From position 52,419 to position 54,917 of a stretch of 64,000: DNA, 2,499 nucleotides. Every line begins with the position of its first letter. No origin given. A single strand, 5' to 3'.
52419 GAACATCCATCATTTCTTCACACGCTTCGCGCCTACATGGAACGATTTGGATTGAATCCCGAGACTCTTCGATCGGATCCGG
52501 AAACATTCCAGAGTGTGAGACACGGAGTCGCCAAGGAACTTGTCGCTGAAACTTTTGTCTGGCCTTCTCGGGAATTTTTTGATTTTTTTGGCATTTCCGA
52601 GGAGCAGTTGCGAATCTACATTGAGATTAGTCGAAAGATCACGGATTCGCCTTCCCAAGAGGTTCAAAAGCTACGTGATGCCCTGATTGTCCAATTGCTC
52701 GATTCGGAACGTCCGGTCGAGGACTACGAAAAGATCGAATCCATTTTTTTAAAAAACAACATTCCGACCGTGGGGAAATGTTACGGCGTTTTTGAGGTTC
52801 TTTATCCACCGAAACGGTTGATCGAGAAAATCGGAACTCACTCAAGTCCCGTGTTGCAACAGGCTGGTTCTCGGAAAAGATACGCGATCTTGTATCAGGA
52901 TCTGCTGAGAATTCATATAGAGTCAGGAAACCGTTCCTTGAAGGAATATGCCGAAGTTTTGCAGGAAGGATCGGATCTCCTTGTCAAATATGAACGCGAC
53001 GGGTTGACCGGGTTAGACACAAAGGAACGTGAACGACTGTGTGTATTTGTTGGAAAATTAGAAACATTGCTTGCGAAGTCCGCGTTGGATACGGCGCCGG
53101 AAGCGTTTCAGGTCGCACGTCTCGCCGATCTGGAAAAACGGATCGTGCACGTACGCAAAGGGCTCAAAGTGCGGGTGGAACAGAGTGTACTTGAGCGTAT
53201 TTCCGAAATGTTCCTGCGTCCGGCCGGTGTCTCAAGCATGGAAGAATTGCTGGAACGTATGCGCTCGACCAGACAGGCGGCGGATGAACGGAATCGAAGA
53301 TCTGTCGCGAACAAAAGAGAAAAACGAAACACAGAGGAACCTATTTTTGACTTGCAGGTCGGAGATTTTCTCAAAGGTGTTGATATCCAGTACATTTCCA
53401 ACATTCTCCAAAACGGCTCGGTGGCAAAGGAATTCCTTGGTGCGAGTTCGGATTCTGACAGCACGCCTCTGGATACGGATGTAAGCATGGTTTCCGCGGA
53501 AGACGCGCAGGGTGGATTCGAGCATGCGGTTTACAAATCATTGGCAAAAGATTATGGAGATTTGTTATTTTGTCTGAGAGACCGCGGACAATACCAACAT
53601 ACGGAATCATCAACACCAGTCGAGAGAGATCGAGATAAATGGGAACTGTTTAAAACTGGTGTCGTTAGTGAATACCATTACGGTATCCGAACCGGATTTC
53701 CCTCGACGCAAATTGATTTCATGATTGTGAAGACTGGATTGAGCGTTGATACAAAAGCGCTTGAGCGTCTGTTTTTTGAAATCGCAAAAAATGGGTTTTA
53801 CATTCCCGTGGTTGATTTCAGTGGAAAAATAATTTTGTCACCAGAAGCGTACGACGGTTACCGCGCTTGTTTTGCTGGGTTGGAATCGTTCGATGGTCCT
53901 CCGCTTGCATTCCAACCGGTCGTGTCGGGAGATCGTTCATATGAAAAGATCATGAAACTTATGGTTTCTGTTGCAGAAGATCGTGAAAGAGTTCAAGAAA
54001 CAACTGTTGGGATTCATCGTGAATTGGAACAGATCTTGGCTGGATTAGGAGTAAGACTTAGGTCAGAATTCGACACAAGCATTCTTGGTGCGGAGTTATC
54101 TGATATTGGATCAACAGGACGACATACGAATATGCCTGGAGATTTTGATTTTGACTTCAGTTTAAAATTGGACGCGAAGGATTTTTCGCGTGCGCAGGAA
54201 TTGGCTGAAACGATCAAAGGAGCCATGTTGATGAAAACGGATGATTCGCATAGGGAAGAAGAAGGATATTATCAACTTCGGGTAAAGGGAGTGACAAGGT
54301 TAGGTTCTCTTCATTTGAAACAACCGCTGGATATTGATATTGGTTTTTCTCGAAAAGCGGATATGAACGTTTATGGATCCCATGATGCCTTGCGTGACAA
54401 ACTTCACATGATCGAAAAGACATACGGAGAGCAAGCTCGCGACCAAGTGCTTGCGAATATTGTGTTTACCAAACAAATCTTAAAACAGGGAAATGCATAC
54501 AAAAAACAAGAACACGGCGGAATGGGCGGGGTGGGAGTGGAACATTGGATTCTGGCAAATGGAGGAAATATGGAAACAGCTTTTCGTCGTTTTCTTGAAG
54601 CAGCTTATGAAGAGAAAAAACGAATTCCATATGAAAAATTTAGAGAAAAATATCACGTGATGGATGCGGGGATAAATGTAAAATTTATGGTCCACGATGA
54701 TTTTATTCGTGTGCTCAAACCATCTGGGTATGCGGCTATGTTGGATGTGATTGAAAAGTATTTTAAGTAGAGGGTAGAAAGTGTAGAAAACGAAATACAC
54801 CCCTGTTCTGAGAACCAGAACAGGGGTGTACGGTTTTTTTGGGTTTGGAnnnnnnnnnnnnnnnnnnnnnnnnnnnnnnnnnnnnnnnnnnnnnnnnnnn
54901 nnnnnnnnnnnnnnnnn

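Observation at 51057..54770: Giant 1237-aa protein whose only recognisable feature is a C-terminal nucleotidyltransferase-like motif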

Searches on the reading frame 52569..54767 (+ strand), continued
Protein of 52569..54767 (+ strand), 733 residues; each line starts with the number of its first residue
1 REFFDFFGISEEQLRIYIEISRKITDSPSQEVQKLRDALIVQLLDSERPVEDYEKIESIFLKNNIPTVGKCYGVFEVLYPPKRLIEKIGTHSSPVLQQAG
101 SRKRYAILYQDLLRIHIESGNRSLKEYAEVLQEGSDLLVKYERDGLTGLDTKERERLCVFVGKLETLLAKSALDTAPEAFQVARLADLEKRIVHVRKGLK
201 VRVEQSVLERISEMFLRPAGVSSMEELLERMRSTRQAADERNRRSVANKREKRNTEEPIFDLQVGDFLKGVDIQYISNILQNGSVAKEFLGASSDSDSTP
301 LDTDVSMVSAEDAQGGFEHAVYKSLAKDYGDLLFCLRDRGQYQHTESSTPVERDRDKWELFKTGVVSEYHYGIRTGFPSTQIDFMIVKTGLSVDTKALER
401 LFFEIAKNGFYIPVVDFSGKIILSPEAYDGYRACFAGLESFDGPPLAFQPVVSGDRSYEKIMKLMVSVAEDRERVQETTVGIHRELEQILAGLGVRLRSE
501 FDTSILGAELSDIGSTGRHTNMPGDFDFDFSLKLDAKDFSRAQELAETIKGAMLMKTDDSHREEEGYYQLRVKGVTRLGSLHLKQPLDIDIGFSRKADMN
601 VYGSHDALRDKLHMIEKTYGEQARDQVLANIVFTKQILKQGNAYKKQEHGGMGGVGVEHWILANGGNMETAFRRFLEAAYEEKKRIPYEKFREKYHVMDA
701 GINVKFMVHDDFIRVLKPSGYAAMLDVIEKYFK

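Call 78: find_related_loci(query=A1, collection=viral_contigs, flank=5000)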
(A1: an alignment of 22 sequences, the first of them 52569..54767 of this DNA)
Query A1 (733 aa) in viral_contigs; peptide patterns used: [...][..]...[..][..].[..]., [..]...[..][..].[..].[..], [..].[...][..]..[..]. (x = any residue, [..] = any of these).
191 stretches matched a pattern, but none encodes a relative of the query by tblastn (E <= 1e-3).

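Call 86: search_dna_similar(query=window:52569-54767:+, collection=plasmids, mode=protein, max_evalue=0.01, max_rows=10)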
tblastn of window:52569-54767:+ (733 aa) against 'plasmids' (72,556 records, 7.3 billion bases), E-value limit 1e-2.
No match.

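Call 91: search_protein_families(library=pfam, proteins=[P0179, P0247, P0225, P0163, P0166], max_evalue=0.1)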
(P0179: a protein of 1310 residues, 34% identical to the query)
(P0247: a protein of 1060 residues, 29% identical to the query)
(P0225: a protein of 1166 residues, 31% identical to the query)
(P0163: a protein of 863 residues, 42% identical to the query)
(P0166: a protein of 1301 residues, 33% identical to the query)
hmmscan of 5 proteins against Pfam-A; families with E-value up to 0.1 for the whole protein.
P0179 (1310 aa): 2 families
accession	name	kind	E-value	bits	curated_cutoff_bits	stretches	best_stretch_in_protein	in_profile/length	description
PF13475.11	DUF4116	-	1.4e-10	40.9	24.9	0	290-314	20-44/49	Domain of unknown function (DUF4116)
PF22135.1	Cwp8_D3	-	0.078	13.8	27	0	459-502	17-61/94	Cell wall binding protein Cwp8 domain 3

P0247 (1060 aa): 6 families
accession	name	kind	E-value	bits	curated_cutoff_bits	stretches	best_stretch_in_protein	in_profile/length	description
PF07426.16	Dynactin_p22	-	4.5e-08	33.5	25.2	0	98-131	52-85/168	Dynactin subunit p22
PF09323.15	DUF1980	-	1.1e-07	32.7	25.9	0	219-235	17-33/110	DUF1980 N-terminal domain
PF22226.1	Mre11_C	-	2.8e-06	27.8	27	0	224-255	1-31/44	Mre11 C-terminal Rad50-binding domain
PF01909.29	NTP_transf_2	-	0.004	17.9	21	1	774-804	14-43/93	Nucleotidyltransferase domain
PF24718.1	HTH_73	-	0.04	14.2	27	0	102-143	30-70/71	HTH-like domain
PF05396.16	Phage_T7_Capsid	-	0.069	13.9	27.1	0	57-82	41-68/188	Phage T7 capsid assembly protein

P0225 (1166 aa): 2 families
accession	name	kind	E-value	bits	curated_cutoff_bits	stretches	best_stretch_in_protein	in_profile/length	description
PF10004.14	DUF2247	-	3.2e-06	27.4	25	1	409-489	43-127/158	Uncharacterized protein conserved in bacteria (DUF2247)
PF03258.20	Baculo_FP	-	0.083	13.5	24.7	0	939-966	10-37/85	Baculovirus FP protein domain 1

P0163 (863 aa): 3 families
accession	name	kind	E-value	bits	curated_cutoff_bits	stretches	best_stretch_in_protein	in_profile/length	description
PF02934.20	GatB_N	-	2.8e-114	381.4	23.4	1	6-288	2-276/277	GatB/GatE catalytic domain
PF03670.18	UPF0184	-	0.026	15.3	21.5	0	581-625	19-63/83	Uncharacterised protein family (UPF0184)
PF08954.16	Trimer_CC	-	0.08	13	27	0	587-617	22-52/52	Trimerisation motif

P0166 (1301 aa): 0 families

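Call 92: find_encoding_contigs(protein=P0163, flank=6000, max_places=4)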
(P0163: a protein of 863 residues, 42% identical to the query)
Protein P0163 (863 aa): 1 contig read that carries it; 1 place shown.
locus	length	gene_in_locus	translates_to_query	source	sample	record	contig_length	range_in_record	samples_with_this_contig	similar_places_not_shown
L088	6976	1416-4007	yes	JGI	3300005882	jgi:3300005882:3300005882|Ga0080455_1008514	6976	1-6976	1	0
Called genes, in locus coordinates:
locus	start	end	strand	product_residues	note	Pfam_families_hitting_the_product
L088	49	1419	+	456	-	PF01425:Amidase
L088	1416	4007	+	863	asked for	PF02934:GatB_N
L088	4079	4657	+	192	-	PF01997:Translin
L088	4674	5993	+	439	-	PF08245:Mur_ligase_M, PF02875:Mur_ligase_C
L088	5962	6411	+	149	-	PF04977:DivIC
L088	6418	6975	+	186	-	?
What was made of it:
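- Tried and rejected: The GatB_N::module fusion (P0163) sits on a single 7-kb contig and could be an artefact (calls 91, 92).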

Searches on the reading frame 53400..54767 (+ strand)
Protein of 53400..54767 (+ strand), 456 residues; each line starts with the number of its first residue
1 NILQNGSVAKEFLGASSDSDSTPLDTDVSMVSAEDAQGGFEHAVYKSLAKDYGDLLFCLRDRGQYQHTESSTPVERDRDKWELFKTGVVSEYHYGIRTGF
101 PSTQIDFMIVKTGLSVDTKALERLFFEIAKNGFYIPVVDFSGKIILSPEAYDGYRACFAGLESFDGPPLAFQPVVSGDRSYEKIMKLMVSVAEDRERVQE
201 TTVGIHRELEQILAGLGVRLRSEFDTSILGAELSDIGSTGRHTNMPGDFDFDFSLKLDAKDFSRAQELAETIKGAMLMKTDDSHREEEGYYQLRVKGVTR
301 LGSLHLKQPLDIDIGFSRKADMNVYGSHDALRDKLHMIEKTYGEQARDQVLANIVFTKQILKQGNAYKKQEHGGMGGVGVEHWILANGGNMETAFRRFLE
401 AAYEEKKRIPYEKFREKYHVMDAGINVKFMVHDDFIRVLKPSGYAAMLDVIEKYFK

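Call 17: search_dna_similar(query=window:53400-54767:+, collection=phages, mode=protein, max_evalue=1, max_rows=15)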
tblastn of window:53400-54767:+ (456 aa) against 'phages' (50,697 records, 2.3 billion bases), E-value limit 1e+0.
No match.
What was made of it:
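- Absent from phages, viral contigs and plasmids (calls 17, 78, 86). It is absent from phages and plasmids (calls 17, 78, 86).
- Tried and rejected: Phage, plasmid and viral-contig searches found nothing (calls 17, 78, 86).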

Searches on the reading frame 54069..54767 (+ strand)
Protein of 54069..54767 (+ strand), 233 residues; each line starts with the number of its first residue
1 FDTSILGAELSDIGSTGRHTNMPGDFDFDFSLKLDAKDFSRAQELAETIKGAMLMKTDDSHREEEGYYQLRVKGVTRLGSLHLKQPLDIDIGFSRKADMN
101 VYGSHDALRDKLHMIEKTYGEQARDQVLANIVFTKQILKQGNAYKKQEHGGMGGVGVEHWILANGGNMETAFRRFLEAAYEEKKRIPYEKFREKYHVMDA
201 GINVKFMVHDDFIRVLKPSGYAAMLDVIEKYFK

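Call 89: search_solved_structures(query=A4, max_evalue=10, show_alignments=3)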
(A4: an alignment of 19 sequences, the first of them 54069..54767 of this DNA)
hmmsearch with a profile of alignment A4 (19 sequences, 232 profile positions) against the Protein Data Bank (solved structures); distinct sequences matched with E-value up to 10: 2.
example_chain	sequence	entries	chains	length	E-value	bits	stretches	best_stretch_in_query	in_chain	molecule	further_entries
7lzg_A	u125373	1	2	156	0.53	13.2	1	71-137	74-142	CBS domain protein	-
1aj8_A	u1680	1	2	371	1.7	11.6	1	160-203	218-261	CITRATE SYNTHASE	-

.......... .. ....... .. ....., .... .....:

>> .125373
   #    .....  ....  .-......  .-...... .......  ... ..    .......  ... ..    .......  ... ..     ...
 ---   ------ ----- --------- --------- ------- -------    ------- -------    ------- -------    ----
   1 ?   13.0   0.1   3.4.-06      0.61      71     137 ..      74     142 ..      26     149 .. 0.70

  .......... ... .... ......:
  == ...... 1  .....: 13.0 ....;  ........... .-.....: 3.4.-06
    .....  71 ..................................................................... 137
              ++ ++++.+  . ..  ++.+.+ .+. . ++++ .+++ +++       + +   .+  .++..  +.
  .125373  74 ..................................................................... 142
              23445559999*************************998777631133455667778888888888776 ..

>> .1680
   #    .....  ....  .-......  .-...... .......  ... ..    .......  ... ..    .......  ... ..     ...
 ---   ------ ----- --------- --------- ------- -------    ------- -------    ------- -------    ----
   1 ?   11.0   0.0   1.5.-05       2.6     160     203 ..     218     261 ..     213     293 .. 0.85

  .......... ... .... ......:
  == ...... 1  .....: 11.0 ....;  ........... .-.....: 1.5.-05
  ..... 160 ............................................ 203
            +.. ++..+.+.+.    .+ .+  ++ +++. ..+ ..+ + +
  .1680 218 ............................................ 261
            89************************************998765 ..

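Call 90: search_protein_families(library=pfam, alignment_id=A4, max_evalue=5)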
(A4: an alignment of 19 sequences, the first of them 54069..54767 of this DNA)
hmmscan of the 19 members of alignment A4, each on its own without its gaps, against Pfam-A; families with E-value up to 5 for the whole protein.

A. member 1, window:54069-54767:+ (233 aa): 1 family
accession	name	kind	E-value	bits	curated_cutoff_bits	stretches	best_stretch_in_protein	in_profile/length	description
PF14833.11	NAD_binding_11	-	0.19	12.4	30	1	21-55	60-94/122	NAD-binding of NADP-dependent 3-hydroxyisobutyrate dehydrogenase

B. families by the number of members that match (of 19 scanned): 11 families
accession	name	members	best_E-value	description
PF01909.29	NTP_transf_2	6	0.0033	Nucleotidyltransferase domain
PF18144.7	SMODS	2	0.1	Second Messenger Oligonucleotide or Dinucleotide Synthetase domain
PF18735.6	HEPN_RiboL-PSP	1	0.00068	RiboL-PSP-HEPN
PF01634.23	HisG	1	0.015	ATP phosphoribosyltransferase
PF01789.22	PsbP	1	0.11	PsbP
PF14117.11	DUF4287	1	0.12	Domain of unknown function (DUF4287)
PF24074.1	DUF7366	1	0.14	Domain of unknown function (DUF7366)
PF23055.1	DUF7041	1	0.18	Domain of unknown function (DUF7041)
PF14833.11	NAD_binding_11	1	0.19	NAD-binding of NADP-dependent 3-hydroxyisobutyrate dehydrogenase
PF20497.3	SWI-SNF_Ssr4_C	1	0.22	SWI/SNF and RSC complexes subunit Ssr4 C-terminal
PF21381.2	MCLN_ECD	1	0.26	Mucolipin, extracytosolic domain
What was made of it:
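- Closest known: CD-NTases / cGAS / OAS. Same: Weak Pfam SMODS hits in 2 of 19 members (call 90).
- Sub-threshold Pfam SMODS hits in 2 of 19 members (call 90).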
